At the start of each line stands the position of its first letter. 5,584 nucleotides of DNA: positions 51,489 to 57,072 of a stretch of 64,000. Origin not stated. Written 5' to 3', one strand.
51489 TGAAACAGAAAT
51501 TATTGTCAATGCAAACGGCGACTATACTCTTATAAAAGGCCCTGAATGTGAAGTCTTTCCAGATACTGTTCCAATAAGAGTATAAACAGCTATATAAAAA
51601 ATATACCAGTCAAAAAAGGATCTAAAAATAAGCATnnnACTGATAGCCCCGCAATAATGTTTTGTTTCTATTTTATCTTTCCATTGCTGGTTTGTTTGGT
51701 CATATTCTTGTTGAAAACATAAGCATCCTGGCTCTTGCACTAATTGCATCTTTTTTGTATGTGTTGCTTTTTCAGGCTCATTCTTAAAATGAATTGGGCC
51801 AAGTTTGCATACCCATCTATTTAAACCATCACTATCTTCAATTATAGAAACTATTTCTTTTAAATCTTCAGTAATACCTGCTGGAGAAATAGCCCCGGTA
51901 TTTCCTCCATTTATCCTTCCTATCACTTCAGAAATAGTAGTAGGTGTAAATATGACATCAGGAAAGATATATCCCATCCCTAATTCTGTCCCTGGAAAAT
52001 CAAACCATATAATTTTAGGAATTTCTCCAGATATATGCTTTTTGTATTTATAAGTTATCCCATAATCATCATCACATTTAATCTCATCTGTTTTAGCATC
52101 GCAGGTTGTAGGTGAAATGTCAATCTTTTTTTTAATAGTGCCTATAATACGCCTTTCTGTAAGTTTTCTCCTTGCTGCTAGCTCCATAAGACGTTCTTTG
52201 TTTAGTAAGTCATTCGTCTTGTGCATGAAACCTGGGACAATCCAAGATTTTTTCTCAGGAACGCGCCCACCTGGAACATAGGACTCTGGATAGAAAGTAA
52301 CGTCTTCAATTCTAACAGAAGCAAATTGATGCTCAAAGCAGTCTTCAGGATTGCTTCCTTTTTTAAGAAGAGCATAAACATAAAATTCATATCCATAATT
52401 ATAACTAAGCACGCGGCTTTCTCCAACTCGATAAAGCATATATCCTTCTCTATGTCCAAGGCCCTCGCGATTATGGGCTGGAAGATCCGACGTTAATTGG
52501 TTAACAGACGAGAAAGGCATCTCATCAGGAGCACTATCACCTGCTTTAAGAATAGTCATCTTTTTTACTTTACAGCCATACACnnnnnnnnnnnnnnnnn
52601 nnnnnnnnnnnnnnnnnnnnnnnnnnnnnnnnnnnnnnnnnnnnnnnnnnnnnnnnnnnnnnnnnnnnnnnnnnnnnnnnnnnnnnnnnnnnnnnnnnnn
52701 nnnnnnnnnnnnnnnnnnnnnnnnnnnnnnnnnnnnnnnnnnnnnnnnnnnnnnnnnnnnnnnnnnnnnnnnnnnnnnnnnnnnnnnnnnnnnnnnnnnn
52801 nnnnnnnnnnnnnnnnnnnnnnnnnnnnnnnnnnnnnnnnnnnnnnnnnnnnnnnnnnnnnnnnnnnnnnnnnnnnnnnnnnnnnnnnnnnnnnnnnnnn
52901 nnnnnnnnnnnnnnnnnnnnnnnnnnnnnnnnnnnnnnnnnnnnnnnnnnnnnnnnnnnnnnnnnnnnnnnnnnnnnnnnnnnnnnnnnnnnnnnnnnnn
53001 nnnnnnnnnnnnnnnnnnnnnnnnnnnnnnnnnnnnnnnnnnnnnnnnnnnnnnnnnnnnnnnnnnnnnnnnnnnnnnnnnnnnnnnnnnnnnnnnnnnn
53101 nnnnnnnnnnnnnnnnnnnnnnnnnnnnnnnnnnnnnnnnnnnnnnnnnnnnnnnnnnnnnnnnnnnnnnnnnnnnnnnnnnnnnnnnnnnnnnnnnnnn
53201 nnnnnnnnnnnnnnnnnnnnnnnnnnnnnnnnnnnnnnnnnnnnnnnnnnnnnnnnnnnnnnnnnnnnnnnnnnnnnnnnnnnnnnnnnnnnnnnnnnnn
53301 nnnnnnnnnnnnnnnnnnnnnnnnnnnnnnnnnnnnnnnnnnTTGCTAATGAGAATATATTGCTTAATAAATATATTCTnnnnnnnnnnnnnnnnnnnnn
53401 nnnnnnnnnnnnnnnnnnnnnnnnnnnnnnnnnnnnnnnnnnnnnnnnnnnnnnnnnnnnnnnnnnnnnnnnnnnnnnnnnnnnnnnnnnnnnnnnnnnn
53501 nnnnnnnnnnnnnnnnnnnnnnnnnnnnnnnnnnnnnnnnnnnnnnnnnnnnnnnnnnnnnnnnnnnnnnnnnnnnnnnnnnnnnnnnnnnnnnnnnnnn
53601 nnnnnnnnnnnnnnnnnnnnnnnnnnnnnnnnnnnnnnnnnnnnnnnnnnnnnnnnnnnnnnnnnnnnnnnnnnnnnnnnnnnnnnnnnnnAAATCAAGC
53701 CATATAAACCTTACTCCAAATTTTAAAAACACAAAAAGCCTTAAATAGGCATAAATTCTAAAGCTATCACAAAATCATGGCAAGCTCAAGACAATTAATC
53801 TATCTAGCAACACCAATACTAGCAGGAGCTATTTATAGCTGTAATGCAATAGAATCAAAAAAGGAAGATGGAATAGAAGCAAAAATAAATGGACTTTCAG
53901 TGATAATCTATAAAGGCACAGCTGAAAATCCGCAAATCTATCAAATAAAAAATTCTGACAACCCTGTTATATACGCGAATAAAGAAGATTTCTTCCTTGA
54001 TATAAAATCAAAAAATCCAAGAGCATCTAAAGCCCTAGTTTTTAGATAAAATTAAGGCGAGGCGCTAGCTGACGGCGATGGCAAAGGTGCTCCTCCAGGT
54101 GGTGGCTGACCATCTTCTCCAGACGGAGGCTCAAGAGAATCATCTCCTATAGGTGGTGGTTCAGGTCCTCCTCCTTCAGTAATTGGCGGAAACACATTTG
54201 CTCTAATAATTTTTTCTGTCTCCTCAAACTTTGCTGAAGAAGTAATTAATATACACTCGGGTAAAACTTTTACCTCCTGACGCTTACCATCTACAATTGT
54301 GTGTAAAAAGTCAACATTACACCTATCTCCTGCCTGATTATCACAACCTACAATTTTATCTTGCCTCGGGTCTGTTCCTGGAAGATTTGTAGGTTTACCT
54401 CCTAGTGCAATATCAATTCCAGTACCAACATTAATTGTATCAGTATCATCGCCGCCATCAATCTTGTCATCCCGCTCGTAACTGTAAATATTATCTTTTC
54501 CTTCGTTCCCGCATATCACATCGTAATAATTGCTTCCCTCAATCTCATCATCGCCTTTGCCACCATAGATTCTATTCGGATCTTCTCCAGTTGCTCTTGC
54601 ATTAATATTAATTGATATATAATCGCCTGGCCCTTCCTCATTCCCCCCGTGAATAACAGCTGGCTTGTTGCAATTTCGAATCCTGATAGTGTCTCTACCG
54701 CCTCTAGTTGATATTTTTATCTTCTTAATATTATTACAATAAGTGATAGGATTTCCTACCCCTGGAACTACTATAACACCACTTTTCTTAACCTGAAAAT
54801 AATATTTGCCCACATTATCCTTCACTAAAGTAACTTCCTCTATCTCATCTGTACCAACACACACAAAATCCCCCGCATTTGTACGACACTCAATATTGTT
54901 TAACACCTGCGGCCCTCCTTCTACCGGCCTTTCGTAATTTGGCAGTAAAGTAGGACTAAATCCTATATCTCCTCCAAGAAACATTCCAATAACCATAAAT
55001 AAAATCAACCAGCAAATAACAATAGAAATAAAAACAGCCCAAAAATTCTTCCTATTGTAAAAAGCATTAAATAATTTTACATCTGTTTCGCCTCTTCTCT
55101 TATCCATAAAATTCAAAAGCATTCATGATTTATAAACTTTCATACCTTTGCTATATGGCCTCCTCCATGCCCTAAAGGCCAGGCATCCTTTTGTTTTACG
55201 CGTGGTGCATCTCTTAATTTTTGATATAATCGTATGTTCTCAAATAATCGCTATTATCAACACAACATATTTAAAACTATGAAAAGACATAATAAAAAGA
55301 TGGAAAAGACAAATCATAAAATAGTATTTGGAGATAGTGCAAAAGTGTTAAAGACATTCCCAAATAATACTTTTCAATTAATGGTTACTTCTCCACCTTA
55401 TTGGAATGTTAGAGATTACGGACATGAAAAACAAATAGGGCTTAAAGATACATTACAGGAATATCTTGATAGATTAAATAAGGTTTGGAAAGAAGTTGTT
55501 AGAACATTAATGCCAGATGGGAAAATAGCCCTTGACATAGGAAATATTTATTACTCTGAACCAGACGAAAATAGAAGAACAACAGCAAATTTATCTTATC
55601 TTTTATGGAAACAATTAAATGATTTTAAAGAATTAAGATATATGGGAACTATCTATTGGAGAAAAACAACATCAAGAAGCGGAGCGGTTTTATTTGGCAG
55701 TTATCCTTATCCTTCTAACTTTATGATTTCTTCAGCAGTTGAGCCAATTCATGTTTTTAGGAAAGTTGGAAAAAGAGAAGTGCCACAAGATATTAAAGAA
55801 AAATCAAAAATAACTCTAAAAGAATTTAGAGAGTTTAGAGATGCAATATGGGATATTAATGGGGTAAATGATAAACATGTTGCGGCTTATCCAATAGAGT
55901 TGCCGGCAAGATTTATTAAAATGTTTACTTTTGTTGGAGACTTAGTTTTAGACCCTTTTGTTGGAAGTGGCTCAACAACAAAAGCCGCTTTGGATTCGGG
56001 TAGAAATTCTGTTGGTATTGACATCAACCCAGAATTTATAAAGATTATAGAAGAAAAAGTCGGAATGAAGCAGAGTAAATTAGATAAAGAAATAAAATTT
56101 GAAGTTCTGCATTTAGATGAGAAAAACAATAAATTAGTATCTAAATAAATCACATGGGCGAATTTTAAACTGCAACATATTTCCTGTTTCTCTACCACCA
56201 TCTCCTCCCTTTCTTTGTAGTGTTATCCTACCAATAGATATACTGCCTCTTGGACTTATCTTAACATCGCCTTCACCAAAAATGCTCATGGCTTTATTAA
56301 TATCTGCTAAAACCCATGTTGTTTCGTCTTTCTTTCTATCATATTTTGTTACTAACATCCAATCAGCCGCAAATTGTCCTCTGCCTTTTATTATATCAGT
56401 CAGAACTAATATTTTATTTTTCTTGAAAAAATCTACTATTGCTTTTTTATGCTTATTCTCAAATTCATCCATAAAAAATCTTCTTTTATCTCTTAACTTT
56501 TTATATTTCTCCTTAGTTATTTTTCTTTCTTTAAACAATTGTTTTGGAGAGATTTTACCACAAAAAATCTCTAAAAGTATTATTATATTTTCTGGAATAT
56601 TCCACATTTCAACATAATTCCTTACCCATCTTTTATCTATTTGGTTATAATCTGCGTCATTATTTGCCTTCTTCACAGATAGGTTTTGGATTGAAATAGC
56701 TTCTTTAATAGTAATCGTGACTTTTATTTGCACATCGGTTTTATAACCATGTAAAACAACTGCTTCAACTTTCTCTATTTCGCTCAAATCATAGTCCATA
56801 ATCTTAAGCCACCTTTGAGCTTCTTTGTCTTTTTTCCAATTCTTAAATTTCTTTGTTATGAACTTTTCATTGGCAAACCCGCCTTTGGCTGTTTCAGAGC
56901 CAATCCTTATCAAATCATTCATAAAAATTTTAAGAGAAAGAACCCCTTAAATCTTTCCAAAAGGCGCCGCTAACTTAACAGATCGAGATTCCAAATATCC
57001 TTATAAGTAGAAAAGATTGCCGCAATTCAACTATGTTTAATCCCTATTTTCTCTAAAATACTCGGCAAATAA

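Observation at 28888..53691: Six-member family of large secreted Cys-rich proteins each carrying a dockerin-like pair of Ca-binding repeats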

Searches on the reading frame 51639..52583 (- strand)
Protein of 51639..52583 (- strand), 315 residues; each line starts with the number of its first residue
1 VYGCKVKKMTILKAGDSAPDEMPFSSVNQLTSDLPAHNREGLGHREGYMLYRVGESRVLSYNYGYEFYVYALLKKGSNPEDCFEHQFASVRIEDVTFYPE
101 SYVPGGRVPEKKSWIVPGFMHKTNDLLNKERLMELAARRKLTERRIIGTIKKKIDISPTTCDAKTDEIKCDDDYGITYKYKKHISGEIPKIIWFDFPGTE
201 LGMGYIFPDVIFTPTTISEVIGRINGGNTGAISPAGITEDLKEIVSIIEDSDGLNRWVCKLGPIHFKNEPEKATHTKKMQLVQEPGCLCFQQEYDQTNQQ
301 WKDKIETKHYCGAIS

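Call 82: find_related_loci(query=A8, collection=metagenome_contigs, flank=10000)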
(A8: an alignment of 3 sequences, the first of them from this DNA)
Query A8 (315 aa) in metagenome_contigs; peptide patterns used: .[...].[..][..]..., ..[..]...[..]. (x = any residue, [..] = any of these).
156 stretches matched a pattern; 2 encode a relative of the query (tblastn E <= 1e-3); 2 distinct loci.
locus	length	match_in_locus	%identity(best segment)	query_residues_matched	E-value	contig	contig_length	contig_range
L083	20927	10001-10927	33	1-303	9e-32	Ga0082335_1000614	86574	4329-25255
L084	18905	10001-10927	33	1-303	9e-32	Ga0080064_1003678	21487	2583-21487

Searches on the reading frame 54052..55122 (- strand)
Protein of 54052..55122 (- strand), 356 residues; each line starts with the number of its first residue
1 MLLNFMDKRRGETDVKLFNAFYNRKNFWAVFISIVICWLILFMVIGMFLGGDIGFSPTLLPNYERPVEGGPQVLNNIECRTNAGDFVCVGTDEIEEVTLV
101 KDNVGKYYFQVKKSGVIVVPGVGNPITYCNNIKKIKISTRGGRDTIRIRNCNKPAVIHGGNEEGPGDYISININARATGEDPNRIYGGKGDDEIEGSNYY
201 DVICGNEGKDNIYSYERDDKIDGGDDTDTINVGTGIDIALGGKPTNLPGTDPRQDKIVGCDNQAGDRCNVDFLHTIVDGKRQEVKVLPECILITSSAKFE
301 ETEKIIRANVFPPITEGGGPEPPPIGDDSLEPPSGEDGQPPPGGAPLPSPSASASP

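Call 3: search_protein_families(library=pfam, proteins=[window:54052-55122:-], max_evalue=0.1)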
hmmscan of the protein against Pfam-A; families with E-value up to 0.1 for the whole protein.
window:54052-55122:- (356 aa): 1 family
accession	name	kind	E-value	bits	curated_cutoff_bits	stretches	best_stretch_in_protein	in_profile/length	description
PF00353.25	HemolysinCabind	-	9.8e-06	25.9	23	2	205-238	2-35/36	RTX calcium-binding nonapeptide repeat (4 copies)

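Call 26: search_protein_families(library=ncbifam, proteins=[window:54052-55122:-], max_evalue=0.1)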
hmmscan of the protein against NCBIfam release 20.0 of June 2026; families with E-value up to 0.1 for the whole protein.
window:54052-55122:- (356 aa): 6 families
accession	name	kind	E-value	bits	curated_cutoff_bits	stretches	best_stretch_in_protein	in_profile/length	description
NF046115.1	Ca_rpt_SMc04171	equivalog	2e-06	27.2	625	1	179-245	411-477/574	SMc04171 family calcium-binding repeat protein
NF033943.0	RTX_toxin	subfamily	0.00027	19.2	1000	1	183-245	706-769/930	RTX family hemolysin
NF033203.1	entero_EhxA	exception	0.00033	18.9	2000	1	179-240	771-832/997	enterohemolysin EhxA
NF047353.1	tube_lmo2291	equivalog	0.036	14.2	27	1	220-286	42-105/135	phage tail tube protein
NF035945.1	Zn_serralysin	subfamily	0.04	13.1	500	1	185-230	322-367/462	serralysin family metalloprotease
NF050046.1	PueAB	exception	0.05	12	670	1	181-221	522-564/616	polyurethane esterase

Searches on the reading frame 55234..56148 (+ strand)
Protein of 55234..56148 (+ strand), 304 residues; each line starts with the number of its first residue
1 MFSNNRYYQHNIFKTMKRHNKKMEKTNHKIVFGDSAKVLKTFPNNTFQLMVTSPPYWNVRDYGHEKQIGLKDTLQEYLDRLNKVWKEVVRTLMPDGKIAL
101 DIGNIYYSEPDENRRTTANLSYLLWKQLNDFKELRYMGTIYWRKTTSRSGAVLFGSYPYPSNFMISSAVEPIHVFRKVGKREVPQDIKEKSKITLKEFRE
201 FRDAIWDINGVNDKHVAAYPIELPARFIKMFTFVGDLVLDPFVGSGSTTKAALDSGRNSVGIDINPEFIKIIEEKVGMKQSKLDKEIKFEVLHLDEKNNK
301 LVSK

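Call 6: search_protein_families(library=pfam, proteins=[window:55234-56148:+], max_evalue=0.01)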
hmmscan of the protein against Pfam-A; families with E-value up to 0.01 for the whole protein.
window:55234-56148:+ (304 aa): 7 families
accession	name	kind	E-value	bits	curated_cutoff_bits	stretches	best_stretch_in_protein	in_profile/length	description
PF01555.25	N6_N4_Mtase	-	1e-40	140.5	26.7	1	48-274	2-221/221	DNA methylase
PF08241.18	Methyltransf_11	-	7e-06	27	21.2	0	243-281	5-43/95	Methyltransferase domain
PF13649.12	Methyltransf_25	-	0.0007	20.7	27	0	238-280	1-45/97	Methyltransferase domain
PF08242.18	Methyltransf_12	-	0.0012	19.9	30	0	244-297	6-61/98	Methyltransferase domain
PF02086.21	MethyltransfD12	-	0.0015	18.8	22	1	238-297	24-82/253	D12 class N6 adenine-specific DNA methyltransferase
PF09445.16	Methyltransf_15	-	0.0071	16.4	22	0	16-86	37-108/165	RNA cap guanine-N2 methyltransferase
PF13847.12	Methyltransf_31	-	0.01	16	27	0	237-292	6-61/145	Methyltransferase domain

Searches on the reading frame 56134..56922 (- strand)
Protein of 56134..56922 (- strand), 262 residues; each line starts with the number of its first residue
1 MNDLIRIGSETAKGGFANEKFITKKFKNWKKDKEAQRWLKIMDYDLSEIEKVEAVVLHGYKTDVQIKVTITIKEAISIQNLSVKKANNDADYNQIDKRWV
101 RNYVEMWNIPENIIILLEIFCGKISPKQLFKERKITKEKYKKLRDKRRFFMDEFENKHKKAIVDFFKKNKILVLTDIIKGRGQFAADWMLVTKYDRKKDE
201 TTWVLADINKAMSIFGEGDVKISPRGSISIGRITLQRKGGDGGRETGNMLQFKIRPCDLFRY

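Call 41: search_protein_families(library=pfam, proteins=[window:56134-56922:-], max_evalue=0.01)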
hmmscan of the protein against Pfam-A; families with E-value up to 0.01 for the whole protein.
window:56134-56922:- (262 aa): 1 family
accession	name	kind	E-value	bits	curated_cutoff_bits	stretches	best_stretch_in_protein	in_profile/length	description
PF11463.14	R-HINP1I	-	1.9e-72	243.5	25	1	42-260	1-208/208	R.HinP1I restriction endonuclease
